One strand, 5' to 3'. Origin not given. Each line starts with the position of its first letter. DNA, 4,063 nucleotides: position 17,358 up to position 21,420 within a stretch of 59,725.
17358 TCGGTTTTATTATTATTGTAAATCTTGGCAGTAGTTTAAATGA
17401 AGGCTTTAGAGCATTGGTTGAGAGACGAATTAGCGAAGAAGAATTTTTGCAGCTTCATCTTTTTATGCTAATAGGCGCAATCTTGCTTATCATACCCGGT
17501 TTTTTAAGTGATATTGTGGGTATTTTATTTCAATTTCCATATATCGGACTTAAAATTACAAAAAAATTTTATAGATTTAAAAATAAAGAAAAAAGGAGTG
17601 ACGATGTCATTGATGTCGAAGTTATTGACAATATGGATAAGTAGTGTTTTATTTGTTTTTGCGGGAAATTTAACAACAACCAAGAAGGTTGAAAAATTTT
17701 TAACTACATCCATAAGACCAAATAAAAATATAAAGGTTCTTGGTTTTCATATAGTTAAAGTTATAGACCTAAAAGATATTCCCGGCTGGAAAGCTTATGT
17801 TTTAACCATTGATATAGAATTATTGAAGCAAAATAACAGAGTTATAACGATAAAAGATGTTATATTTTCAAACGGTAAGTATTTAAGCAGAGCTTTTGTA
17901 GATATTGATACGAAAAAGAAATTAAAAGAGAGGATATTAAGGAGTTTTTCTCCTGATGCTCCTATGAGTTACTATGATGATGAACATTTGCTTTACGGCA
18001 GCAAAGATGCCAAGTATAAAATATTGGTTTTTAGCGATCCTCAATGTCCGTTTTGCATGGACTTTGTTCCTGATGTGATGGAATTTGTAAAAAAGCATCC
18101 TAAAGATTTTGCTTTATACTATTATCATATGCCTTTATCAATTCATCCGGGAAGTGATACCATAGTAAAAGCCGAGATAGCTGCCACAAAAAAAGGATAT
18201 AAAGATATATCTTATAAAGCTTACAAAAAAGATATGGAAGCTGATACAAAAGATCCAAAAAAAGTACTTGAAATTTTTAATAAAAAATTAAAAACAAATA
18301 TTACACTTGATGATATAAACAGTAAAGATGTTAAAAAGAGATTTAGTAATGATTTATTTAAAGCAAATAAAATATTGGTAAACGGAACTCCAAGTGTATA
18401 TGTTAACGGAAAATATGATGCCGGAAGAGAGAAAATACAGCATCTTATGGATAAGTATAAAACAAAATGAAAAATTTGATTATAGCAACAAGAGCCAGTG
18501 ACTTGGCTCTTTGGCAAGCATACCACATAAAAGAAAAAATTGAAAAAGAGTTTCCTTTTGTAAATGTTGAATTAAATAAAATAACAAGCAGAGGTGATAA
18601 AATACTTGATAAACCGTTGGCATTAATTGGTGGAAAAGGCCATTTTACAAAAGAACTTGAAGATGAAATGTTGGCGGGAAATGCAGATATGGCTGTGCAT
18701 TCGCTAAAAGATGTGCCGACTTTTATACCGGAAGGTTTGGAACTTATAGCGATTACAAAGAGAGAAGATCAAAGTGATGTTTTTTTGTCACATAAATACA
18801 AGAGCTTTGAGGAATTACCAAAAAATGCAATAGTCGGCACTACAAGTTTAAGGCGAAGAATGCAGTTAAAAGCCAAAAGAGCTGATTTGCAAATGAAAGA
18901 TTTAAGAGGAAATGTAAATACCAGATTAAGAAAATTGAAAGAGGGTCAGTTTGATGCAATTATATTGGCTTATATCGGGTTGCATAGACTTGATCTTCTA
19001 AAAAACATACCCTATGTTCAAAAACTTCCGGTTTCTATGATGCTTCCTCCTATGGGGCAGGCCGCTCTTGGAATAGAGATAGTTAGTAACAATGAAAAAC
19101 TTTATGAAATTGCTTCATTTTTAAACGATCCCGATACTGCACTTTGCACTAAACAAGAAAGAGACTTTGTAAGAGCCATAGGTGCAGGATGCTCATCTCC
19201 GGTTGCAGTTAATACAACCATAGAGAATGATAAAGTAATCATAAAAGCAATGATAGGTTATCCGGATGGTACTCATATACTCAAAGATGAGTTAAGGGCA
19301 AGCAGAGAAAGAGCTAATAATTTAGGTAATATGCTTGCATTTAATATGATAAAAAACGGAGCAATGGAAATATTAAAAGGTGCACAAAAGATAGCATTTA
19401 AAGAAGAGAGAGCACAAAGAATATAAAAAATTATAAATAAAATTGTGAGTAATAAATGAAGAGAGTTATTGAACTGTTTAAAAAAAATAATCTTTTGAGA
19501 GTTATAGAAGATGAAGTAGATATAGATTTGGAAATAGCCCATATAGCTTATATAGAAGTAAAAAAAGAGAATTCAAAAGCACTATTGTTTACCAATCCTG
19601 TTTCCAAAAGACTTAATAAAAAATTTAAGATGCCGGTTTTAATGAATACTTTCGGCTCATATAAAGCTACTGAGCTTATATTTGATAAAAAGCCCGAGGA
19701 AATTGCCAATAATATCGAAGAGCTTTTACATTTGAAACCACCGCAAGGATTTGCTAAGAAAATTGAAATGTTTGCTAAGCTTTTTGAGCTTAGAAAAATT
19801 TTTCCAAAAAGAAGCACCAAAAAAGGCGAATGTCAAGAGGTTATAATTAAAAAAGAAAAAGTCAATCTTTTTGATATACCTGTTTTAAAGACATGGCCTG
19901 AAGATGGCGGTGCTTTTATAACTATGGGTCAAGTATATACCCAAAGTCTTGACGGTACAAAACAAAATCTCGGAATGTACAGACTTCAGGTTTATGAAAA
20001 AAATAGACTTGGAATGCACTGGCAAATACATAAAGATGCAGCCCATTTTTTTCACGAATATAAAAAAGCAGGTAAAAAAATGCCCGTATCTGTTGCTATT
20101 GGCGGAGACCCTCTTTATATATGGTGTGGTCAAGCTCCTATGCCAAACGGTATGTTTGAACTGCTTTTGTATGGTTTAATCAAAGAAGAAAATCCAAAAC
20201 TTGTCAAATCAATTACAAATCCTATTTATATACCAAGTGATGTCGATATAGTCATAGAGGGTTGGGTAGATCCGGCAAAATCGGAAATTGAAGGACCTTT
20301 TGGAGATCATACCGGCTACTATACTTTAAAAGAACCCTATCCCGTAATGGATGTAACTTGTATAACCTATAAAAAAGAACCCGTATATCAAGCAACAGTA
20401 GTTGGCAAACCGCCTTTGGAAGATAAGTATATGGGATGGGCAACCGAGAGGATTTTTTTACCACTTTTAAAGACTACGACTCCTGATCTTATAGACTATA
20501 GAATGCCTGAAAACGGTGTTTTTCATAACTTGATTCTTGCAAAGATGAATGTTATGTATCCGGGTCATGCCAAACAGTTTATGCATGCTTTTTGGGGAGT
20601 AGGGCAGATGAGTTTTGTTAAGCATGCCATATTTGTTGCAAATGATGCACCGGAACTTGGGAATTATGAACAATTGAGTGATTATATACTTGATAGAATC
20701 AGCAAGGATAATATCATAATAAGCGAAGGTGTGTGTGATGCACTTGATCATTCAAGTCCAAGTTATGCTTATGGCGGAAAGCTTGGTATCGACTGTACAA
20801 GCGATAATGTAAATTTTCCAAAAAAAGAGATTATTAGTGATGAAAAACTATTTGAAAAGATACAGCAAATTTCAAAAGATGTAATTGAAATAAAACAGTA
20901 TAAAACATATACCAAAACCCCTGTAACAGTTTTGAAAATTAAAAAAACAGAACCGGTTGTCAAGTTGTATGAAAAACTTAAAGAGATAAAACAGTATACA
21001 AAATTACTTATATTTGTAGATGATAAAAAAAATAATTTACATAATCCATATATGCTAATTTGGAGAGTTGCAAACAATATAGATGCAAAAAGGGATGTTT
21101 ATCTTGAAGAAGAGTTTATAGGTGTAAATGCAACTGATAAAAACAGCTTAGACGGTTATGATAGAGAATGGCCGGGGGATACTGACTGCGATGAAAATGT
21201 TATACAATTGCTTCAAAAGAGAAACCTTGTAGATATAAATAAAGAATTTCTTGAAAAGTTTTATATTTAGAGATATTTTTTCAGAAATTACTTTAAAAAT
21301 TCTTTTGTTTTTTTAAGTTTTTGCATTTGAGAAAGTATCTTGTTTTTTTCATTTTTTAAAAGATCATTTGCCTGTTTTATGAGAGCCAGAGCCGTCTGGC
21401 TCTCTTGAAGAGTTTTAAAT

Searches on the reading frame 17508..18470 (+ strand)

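Call 26: search_protein_families(library=pfam, proteins=[window:17508-18470:+], max_evalue=0.001)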
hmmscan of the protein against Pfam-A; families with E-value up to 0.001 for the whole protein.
window:17508-18470:+ (320 aa): 2 families
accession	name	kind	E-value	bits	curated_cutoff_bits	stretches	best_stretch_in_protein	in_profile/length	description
PF13462.12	Thioredoxin_4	-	8.1e-13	49.3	23.2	1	160-303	5-149/165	Thioredoxin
PF01323.26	DSBA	-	4.9e-09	36.7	25.6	1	172-255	2-93/191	DSBA-like thioredoxin domain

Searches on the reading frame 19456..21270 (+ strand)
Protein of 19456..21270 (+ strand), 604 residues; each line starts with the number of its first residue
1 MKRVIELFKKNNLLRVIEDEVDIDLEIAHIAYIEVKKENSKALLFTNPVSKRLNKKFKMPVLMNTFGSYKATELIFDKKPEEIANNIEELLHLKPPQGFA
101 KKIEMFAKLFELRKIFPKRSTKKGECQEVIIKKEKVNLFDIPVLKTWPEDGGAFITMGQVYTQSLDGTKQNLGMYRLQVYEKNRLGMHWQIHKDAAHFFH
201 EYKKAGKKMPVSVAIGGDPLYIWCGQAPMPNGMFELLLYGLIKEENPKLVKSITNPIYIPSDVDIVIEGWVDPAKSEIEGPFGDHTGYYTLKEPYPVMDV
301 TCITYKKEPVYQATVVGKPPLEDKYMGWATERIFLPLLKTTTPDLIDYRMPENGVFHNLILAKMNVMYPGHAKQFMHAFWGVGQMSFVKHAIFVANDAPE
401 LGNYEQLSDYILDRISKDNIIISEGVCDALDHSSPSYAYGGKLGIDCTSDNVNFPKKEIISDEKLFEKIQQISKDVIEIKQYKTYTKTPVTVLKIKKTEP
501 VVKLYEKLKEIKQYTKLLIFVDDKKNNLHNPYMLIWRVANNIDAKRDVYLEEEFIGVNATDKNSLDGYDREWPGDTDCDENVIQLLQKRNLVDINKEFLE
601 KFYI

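Call 5: search_protein_families(library=ncbifam, proteins=[window:19456-21270:+], max_evalue=0.001)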
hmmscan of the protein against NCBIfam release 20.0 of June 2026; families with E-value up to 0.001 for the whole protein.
window:19456-21270:+ (604 aa): 7 families
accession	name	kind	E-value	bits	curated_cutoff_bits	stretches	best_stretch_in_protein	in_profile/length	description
TIGR03701.1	mena_SCO4490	equivalog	1.8e-197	656.3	495.9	1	4-442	2-433/433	menaquinone biosynthesis decarboxylase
TIGR00148.1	TIGR00148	subfamily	1.7e-143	478.5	244.85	1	1-449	1-437/438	UbiD family decarboxylase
NF008175.0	PRK10922.1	equivalog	1.3e-83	281.2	788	1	4-472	12-484/497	4-hydroxy-3-polyprenylbenzoate decarboxylase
NF041204.1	VdcC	exception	4.7e-52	177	650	1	5-451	8-439/467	non-oxidative hydroxyarylic acid decarboxylases subunit C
TIGR02724.1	phenyl_P_beta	equivalog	1.1e-33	116.3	468.95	1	13-392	15-379/472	phenylphosphate carboxylase subunit beta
TIGR02723.1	phenyl_P_alpha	equivalog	9.6e-22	77.2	564.6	1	123-416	112-405/485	phenylphosphate carboxylase subunit alpha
NF041219.1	BagN_FevL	exception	3.2e-19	68.8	1000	1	98-319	104-328/502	bagremycin/ferroverdin biosynthesis UbiD family decarboxylase BagN/FevL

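Call 6: search_protein_families(library=pfam, proteins=[window:19456-21270:+], max_evalue=0.001)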
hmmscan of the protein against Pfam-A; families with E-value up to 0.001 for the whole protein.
window:19456-21270:+ (604 aa): 3 families
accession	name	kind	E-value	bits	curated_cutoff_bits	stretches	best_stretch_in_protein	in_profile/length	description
PF01977.22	UbiD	-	1.4e-76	256.8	23.3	1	121-319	5-206/206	3-octaprenyl-4-hydroxybenzoate carboxy-lyase Rift-related domain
PF20696.2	UbiD_C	-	2.2e-38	131.6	24.2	2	324-447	1-127/127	3-octaprenyl-4-hydroxybenzoate carboxy-lyase C-terminal domain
PF20695.2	UbiD_N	-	4.3e-17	62.4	24.3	1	5-90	1-77/78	3-octaprenyl-4-hydroxybenzoate carboxy-lyase N-terminal domain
